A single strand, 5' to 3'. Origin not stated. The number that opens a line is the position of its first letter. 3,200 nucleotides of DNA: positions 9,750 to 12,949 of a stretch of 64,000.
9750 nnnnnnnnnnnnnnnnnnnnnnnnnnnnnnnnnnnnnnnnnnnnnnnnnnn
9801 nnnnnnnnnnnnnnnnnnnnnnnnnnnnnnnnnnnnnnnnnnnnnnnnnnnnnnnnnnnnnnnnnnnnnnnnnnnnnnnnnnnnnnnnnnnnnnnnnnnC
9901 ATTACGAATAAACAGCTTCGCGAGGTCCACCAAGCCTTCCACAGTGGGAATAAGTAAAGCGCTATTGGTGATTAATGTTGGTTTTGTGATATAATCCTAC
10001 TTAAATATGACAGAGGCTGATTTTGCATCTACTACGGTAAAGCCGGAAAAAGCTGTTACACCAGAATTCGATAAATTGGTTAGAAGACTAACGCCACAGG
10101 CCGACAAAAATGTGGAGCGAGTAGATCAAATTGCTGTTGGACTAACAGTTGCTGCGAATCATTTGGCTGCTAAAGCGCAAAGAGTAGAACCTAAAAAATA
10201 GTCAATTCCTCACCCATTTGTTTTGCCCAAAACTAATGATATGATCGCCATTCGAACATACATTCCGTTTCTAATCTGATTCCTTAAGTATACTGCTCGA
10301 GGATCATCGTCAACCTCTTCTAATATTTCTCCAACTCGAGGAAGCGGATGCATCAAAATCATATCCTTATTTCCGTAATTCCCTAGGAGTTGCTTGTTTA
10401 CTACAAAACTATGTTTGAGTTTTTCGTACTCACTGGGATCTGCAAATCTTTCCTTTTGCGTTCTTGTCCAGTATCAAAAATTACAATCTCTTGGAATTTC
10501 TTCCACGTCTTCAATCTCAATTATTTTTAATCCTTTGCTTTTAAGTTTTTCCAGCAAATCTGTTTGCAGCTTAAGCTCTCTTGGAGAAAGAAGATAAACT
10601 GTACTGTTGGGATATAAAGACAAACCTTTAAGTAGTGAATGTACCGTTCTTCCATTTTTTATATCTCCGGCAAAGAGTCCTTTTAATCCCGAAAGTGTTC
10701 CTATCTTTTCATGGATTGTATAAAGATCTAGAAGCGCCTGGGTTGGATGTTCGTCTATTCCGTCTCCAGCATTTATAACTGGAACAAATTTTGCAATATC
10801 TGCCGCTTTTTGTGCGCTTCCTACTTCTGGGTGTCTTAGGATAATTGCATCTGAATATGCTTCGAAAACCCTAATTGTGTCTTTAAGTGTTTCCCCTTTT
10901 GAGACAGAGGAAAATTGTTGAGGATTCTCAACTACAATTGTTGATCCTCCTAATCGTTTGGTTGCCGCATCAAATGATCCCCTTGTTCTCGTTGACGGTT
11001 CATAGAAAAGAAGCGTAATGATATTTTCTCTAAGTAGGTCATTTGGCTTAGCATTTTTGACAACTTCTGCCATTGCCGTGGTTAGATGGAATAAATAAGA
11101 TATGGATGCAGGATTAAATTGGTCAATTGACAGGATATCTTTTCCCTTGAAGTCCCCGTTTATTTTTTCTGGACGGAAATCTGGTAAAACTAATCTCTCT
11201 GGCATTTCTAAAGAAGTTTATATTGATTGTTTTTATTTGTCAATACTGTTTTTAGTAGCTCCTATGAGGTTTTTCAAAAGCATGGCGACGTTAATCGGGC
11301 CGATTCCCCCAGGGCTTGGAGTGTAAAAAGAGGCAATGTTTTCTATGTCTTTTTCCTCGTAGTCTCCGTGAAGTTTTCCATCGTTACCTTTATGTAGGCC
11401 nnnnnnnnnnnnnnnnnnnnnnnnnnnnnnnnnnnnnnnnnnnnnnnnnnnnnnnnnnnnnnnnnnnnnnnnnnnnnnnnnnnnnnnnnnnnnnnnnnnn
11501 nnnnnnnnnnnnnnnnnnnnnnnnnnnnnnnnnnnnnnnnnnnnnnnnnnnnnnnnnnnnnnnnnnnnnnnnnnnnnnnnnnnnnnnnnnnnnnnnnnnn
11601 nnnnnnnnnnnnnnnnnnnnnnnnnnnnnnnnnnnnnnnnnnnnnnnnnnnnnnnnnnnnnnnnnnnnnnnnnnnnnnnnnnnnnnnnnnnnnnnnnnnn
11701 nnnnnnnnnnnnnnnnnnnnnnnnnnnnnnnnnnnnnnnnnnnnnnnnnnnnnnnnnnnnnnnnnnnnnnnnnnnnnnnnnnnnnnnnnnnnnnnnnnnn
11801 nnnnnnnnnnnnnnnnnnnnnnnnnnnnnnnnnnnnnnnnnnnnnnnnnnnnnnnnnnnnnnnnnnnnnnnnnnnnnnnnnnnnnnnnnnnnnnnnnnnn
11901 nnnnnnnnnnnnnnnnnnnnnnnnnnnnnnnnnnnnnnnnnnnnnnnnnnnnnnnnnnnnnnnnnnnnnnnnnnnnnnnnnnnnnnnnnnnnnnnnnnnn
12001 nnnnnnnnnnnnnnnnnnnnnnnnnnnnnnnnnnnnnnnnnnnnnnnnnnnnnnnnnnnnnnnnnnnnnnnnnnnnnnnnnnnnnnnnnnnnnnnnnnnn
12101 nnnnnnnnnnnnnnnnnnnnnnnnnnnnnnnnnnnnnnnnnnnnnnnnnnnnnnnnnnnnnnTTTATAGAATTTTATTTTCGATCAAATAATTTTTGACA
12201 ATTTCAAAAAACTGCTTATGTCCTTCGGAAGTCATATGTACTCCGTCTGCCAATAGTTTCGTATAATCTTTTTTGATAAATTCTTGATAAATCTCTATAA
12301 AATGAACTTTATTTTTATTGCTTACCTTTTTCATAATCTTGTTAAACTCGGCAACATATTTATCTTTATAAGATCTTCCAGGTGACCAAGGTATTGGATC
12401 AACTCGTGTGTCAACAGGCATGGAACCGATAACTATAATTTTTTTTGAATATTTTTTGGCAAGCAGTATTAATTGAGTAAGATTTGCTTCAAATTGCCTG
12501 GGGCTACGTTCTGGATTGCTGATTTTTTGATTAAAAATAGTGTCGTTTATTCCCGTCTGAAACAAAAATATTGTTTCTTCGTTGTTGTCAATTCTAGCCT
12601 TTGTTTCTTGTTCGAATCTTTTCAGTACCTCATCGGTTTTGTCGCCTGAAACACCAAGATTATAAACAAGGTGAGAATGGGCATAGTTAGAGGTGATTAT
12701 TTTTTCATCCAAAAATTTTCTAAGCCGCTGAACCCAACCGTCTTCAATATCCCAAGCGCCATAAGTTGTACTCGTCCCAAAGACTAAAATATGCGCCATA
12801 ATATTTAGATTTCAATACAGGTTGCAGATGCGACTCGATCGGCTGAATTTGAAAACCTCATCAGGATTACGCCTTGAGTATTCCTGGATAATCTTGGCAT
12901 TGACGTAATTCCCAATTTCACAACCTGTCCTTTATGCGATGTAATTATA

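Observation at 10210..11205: pyrB interrupted by a single in-frame TGA with conserved, in-frame sequence on both sides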

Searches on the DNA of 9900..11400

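Call 27: search_rna_families(source=window, start=9900, end=11400, threshold=evalue, max_evalue=1)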
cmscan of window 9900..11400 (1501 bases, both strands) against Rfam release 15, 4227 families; matches with E-value up to 1: 0.
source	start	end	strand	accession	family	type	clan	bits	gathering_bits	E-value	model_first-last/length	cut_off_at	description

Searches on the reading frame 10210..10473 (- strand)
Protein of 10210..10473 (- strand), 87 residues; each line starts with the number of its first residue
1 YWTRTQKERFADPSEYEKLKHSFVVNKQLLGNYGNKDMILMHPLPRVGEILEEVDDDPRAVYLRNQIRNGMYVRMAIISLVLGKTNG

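Call 6: search_protein_families(library=pfam, proteins=[window:10210-10473:-])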
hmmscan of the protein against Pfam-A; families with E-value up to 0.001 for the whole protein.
window:10210-10473:- (87 aa): 1 family
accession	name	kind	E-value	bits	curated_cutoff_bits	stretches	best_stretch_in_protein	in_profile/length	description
PF00185.30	OTCace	-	3.2e-15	56.9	29.4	1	6-80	86-156/157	Aspartate/ornithine carbamoyltransferase, Asp/Orn binding domain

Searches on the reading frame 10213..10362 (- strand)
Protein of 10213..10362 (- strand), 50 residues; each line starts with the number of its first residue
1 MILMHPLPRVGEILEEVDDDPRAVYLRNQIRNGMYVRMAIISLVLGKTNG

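Call 39: list_cluster_members(proteins=[P0003, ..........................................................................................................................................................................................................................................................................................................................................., window:10213-10362:-, window:10213-10353:-])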
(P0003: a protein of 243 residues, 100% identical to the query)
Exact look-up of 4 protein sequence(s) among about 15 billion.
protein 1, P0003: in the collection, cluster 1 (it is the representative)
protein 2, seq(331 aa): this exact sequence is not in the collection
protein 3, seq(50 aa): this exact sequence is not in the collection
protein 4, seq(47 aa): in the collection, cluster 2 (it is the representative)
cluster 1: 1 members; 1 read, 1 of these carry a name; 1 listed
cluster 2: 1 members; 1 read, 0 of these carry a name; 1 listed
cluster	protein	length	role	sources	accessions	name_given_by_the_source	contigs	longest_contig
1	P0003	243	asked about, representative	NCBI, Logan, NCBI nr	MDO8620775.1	MAG: aspartate carbamoyltransferase [Candidatus Levybacteria bacterium] | aspartate carbamoyltransferase [Candidatus Levybacteria bacterium]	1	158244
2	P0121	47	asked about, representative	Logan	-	-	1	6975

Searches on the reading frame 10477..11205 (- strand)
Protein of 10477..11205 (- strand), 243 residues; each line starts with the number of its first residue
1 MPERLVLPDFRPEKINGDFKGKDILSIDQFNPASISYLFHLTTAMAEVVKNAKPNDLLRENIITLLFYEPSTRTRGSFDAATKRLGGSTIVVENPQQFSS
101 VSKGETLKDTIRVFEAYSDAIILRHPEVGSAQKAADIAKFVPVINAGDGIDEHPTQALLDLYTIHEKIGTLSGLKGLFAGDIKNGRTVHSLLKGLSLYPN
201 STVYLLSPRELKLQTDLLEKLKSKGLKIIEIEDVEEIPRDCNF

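Call 6: search_protein_families(library=pfam, proteins=[window:10477-11205:-])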
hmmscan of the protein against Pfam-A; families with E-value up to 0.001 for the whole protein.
window:10477-11205:- (243 aa): 2 families
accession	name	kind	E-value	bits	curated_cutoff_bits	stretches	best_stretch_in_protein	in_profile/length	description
PF02729.26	OTCace_N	-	3.5e-46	157.4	29.9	1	22-166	1-148/148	Aspartate/ornithine carbamoyltransferase, carbamoyl-P binding domain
PF00185.30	OTCace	-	0.00011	22.7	29.4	1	173-229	2-60/157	Aspartate/ornithine carbamoyltransferase, Asp/Orn binding domain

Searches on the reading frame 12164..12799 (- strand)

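Call 20: search_protein_families(library=pfam, proteins=[window:12164-12799:-], max_evalue=0.00001)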
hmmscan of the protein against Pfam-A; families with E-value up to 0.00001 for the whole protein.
window:12164-12799:- (211 aa): 2 families
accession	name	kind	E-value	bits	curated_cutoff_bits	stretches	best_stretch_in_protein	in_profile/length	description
PF13472.12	Lipase_GDSL_2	-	2.2e-20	74.3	32.9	1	6-195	1-177/178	GDSL-like Lipase/Acylhydrolase family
PF00657.28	Lipase_GDSL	-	3.3e-17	63.8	23.6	1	4-200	1-207/208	GDSL-like Lipase/Acylhydrolase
